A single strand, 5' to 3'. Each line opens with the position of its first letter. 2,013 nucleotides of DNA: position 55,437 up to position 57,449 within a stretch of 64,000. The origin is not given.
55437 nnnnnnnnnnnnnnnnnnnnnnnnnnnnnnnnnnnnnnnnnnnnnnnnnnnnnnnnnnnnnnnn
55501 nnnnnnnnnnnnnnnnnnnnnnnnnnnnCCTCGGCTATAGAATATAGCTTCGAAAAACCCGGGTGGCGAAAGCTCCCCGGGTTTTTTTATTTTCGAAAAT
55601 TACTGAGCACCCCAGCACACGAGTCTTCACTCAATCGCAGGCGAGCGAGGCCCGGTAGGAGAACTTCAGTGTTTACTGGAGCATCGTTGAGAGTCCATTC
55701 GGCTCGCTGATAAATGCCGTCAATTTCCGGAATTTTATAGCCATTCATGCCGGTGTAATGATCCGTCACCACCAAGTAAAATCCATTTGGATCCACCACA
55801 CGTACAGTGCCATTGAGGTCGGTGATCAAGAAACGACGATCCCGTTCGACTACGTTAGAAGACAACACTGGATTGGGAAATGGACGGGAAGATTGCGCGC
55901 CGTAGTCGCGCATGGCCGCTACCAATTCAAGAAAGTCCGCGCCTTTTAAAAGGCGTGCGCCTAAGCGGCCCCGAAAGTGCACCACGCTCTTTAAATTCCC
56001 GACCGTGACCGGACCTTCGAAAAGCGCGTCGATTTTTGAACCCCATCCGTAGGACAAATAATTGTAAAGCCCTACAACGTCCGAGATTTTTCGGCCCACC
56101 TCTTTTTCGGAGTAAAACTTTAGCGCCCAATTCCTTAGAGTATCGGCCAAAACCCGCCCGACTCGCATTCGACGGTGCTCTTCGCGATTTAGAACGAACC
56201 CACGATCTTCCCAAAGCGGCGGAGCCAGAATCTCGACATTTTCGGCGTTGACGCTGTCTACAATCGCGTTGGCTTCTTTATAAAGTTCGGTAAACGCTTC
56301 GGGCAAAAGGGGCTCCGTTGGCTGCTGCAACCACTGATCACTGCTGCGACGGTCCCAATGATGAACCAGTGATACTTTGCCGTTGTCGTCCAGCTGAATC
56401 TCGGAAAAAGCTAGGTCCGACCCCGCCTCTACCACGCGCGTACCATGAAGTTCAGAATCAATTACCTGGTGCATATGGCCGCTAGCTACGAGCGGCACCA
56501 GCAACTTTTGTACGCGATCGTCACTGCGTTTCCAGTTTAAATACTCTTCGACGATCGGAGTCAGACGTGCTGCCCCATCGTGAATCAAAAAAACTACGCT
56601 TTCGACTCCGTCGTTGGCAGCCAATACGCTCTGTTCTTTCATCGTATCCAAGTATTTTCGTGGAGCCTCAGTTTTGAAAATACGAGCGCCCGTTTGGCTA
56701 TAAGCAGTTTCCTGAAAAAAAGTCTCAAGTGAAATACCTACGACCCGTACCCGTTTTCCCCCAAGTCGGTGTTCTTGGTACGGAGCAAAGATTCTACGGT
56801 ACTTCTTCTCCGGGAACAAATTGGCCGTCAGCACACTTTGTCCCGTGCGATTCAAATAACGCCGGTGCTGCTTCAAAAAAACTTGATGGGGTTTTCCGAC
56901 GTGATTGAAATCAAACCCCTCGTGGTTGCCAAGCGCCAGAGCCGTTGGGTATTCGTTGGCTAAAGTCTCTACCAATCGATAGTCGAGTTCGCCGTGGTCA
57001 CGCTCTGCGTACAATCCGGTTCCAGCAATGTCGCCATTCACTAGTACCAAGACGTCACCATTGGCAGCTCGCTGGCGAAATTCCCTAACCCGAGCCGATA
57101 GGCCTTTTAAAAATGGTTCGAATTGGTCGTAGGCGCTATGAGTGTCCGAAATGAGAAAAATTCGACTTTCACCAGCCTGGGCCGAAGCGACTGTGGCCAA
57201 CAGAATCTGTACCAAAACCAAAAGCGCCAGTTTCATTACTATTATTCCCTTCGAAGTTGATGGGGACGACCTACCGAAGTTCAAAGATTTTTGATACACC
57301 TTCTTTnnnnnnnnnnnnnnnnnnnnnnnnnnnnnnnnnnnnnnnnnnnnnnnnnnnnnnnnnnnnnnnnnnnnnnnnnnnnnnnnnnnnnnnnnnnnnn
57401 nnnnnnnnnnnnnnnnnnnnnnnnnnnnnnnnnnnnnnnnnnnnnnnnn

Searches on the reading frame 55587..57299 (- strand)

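Call 3: search_protein_families(library=pfam, proteins=[window:55587-57299:-], max_evalue=0.01)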
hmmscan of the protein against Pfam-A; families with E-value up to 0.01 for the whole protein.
window:55587-57299:- (570 aa): 3 families
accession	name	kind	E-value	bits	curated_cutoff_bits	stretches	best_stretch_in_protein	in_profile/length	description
PF00149.33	Metallophos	-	6.7e-11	43.4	21.5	1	46-278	2-190/191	Calcineurin-like phosphoesterase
PF12850.12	Metallophos_2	-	0.0051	17.3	27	0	233-294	83-134/154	Calcineurin-like phosphoesterase superfamily domain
PF02872.23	5_nucleotid_C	-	0.0088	16.6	23.6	0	373-520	17-150/158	5'-nucleotidase, C-terminal domain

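Call 4: search_protein_families(library=ncbifam, proteins=[window:55587-57299:-], max_evalue=0.01)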
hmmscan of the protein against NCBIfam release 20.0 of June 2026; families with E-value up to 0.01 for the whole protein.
window:55587-57299:- (570 aa): 2 families
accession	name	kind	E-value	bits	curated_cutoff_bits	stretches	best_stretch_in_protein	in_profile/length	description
NF007109.1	PRK09558.1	equivalog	2.1e-05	23.5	600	1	73-192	67-175/550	bifunctional UDP-sugar hydrolase/5'-nucleotidase UshA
NF006934.0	PRK09419.1-1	subfamily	7.6e-05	20.5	1646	1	64-196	80-198/1174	multifunctional 2',3'-cyclic-nucleotide 2'-phosphodiesterase/3'-nucleotidase/5'-nucleotidase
